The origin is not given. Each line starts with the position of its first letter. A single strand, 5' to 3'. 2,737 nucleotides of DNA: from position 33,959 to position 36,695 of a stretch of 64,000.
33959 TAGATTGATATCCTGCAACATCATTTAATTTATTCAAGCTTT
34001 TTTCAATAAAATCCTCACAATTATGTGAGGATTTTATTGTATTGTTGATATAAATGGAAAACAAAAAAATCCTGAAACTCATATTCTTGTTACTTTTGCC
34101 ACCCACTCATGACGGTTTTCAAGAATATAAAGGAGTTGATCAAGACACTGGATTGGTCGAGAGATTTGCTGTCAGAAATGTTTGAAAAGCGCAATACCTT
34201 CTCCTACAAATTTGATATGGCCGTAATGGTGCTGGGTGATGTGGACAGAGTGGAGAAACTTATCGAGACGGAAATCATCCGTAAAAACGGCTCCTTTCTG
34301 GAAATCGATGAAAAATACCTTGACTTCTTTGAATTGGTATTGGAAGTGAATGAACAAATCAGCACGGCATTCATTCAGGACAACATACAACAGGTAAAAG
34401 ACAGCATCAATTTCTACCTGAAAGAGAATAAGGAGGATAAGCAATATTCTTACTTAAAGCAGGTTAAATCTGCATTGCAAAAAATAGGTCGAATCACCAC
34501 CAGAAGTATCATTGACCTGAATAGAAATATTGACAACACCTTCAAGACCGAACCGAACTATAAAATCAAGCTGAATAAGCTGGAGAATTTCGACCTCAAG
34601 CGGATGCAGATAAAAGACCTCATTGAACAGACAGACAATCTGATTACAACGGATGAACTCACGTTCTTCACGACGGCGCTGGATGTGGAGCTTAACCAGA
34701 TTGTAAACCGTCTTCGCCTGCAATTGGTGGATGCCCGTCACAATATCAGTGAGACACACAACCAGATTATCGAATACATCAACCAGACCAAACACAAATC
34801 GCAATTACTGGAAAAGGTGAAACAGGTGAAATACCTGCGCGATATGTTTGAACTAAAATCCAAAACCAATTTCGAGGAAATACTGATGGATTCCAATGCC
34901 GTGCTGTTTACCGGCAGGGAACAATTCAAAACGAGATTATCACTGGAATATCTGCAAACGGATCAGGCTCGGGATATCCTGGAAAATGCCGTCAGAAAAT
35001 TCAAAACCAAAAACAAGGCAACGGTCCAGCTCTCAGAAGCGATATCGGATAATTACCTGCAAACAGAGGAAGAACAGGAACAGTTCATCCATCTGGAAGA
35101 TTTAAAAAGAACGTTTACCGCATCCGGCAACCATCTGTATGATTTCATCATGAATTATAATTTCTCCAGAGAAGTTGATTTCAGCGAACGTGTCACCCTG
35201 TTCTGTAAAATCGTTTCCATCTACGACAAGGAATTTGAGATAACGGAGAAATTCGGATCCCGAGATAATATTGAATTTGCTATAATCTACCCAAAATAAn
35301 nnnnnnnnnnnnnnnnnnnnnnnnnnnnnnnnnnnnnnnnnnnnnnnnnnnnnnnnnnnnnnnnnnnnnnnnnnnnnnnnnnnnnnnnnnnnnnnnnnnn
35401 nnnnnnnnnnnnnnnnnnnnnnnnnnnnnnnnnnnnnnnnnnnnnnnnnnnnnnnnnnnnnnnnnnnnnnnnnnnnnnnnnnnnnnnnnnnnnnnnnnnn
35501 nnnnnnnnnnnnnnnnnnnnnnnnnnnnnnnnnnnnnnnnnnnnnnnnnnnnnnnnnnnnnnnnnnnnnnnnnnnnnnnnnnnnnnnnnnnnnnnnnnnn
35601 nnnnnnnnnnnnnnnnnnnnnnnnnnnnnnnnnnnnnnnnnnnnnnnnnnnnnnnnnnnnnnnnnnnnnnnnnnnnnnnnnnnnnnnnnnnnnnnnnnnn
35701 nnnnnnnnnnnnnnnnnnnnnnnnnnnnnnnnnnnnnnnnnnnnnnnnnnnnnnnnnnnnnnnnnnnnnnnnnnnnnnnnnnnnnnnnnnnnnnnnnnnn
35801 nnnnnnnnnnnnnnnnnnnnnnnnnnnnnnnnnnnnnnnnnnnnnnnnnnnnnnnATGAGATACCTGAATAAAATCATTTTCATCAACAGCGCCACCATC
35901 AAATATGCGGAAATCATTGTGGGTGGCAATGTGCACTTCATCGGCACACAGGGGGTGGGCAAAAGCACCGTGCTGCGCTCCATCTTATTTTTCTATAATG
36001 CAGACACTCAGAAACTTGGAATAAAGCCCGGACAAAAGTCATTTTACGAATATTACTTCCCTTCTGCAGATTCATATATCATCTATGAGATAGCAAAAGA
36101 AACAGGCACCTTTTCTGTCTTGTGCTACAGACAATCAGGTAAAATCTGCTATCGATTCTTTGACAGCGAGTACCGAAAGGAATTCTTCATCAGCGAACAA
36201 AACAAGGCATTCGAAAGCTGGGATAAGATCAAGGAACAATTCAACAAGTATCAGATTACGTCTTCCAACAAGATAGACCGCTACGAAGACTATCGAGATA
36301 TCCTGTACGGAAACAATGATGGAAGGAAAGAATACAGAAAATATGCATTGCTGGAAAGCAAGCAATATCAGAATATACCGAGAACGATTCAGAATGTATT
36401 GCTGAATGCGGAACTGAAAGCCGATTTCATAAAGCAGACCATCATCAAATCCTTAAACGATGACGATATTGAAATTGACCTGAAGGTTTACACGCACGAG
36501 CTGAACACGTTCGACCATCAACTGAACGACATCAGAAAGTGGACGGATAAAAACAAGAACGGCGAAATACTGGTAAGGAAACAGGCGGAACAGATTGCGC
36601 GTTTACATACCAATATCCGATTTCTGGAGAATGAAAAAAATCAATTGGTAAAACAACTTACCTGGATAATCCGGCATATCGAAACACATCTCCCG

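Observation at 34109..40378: Compact four-gene SMC/kleisin/Toprim operon: a divergent Wadjet (JetABCD / MksBEFG)-like system inserted between queA and purD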

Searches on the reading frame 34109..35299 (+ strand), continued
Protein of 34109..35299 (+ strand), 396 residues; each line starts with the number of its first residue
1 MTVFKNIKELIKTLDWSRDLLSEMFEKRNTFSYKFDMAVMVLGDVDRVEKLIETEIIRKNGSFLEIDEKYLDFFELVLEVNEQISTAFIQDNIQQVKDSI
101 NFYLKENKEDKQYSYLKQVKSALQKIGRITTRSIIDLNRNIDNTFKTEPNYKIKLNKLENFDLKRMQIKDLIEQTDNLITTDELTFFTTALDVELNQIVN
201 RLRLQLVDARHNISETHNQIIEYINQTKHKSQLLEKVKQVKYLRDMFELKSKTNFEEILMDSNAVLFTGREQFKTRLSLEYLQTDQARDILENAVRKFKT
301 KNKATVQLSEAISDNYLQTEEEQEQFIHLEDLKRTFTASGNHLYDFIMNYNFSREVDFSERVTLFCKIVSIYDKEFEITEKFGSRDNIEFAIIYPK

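Call 92: find_encoding_contigs(protein=P0007, flank=10000, max_places=2)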
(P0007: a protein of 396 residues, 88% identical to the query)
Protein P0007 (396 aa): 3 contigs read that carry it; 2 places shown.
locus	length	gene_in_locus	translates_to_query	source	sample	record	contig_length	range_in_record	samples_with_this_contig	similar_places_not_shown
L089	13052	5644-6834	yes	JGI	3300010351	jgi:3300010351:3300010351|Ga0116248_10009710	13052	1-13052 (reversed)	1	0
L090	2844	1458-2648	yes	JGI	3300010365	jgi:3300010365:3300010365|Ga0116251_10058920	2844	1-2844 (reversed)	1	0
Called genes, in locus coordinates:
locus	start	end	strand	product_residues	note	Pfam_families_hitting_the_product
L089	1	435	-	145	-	?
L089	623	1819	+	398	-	PF00155:Aminotran_1_2, PF01041:DegT_DnrJ_EryC1 (weak)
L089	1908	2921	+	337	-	PF00294:PfkB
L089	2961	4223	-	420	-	PF12704:MacB_PCD, PF02687:FtsX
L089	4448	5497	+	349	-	PF02547:Queuosine_synth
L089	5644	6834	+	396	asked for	-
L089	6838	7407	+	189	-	PF21980:MksE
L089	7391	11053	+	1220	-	PF12128:DUF3584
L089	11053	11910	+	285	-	PF23947:DUF7281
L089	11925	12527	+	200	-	PF13532:2OG-FeII_Oxy_2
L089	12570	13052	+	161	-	?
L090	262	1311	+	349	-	PF02547:Queuosine_synth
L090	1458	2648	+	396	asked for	-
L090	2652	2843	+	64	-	?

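Call 93: find_encoding_contigs(protein=P0011, flank=10000, max_places=2)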
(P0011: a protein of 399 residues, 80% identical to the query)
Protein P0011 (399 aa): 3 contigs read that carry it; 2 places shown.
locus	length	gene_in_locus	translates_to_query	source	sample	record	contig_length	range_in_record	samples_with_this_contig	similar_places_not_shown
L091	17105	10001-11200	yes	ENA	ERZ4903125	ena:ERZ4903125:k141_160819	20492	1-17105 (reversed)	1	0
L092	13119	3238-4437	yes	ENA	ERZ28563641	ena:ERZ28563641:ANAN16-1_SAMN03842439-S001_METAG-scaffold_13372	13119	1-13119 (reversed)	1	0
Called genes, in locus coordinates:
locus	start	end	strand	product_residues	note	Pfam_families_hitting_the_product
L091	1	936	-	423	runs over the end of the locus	PF00464:SHMT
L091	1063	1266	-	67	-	-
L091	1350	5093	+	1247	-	PF17164:DUF5122, PF25390:WD40_RLD, PF00415:RCC1, PF00415:RCC1, PF13540:RCC1_2, PF25390:WD40_RLD, PF00415:RCC1, PF13540:RCC1_2, +8 more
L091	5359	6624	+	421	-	PF17293:Arm-DNA-bind_5, PF13102:Phage_int_SAM_5, PF00589:Phage_integrase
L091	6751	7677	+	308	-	-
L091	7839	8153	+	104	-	PF12728:HTH_17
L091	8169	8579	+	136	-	-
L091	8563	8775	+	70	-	-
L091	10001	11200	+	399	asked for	-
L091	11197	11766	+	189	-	PF21980:MksE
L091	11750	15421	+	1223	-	PF12128:DUF3584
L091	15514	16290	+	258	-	PF23947:DUF7281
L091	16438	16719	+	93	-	-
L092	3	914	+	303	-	?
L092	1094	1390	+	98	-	PF12728:HTH_17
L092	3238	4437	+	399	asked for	-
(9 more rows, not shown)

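Call 105: search_protein_families(library=pfam, proteins=[L052:11254-11895:+, L052:11892-13349:+, L018:11370-12173:+, L071:11199-12245:+, L031:11400-11888:-, L091:6751-7677:+], max_evalue=0.001)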
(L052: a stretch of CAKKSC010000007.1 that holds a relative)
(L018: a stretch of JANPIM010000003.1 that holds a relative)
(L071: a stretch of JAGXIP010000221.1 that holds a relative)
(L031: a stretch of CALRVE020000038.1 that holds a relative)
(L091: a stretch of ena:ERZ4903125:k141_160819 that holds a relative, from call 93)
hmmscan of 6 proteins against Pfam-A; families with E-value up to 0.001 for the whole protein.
L052:11254-11895:+ (213 aa): 1 family
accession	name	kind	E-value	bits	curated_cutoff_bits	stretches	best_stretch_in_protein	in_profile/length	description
PF13271.11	DUF4062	-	1.3e-16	60.9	24.7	1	9-93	2-82/82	Domain of unknown function (DUF4062)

L052:11892-13349:+ (485 aa): 3 families
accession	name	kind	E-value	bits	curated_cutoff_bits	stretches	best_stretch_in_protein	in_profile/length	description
PF04326.19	SLFN_AlbA_2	-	3.8e-22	79.5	25.3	1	14-124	1-117/118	Schlafen, AlbA_2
PF13749.12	HATPase_c_4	-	8.3e-15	55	26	1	301-385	4-88/89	Putative ATP-dependent DNA helicase recG C-terminal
PF21247.3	Fic-like_C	-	2.5e-14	53.3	27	1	413-473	2-64/64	Filamentation induced by cAMP protein Fic-like, C-terminal domain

L018:11370-12173:+ (267 aa): 1 family
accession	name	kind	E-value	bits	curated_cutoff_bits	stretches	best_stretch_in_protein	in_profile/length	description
PF02661.23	Fic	-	4.5e-11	43.9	24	1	101-208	2-93/93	Fic/DOC family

L071:11199-12245:+ (348 aa): 1 family
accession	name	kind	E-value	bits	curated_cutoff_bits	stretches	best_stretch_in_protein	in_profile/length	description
PF13310.11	Virulence_RhuM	-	2e-106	355.3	33.7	1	65-311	1-250/252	Virulence protein RhuM family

L031:11400-11888:- (162 aa): 0 families

L091:6751-7677:+ (308 aa): 0 families

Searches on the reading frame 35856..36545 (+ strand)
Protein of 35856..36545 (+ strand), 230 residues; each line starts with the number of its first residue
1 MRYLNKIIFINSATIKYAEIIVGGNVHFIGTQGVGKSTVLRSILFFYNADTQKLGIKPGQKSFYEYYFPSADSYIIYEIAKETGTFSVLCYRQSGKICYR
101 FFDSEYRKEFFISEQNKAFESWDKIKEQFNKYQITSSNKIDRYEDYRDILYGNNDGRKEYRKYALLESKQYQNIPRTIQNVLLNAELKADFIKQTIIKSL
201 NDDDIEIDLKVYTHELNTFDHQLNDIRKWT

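Call 89: search_solved_structures(query=A9, max_evalue=10)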
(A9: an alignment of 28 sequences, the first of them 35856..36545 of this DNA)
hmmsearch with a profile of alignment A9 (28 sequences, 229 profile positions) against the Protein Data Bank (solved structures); distinct sequences matched with E-value up to 10: 123 (the best 60 are shown).
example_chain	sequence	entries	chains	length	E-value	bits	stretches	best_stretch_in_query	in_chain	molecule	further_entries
9nlj_U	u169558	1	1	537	0.00043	23.2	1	25-56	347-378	Uup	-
7n58_A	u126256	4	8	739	0.0053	19.6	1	25-57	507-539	ABC transporter B family member 25, mitochondrial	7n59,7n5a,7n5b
5zlu_EE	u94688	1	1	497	0.0076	19.1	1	21-44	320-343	Macrolide efflux protein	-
9ihq_1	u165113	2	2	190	0.0081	19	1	165-220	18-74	Altered inheritance of mitochondria protein 41, mitochondrial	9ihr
7dv5_U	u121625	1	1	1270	0.0082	19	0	26-48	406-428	Bile salt export pump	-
8pmd_A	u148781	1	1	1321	0.009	18.9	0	26-48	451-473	Bile salt export pump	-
36cg_U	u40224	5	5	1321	0.009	18.9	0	26-48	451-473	Bile salt export pump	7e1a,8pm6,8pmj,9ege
9n1y_A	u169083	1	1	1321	0.009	18.9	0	26-48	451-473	Bile salt export pump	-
7p48_6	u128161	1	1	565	0.0092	18.9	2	25-44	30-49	ABC-F type ribosomal protection protein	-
6ha8_V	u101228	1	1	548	0.01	18.7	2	23-44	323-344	Nucleotide-binding protein ExpZ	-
6s7p_A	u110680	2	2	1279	0.014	18.3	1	25-69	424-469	Phosphatidylcholine translocator ABCB4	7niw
7niu_A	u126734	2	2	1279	0.014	18.3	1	25-69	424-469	Isoform 2 of Phosphatidylcholine translocator ABCB4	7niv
7msc_x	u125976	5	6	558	0.014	18.3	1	23-56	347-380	Energy-dependent translational throttle protein EttA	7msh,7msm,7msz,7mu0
8zpx_B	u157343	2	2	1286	0.023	17.6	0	25-53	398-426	ABC transporter B family member 1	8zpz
8zq4_B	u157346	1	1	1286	0.023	17.6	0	25-53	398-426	ABC transporter B family member 1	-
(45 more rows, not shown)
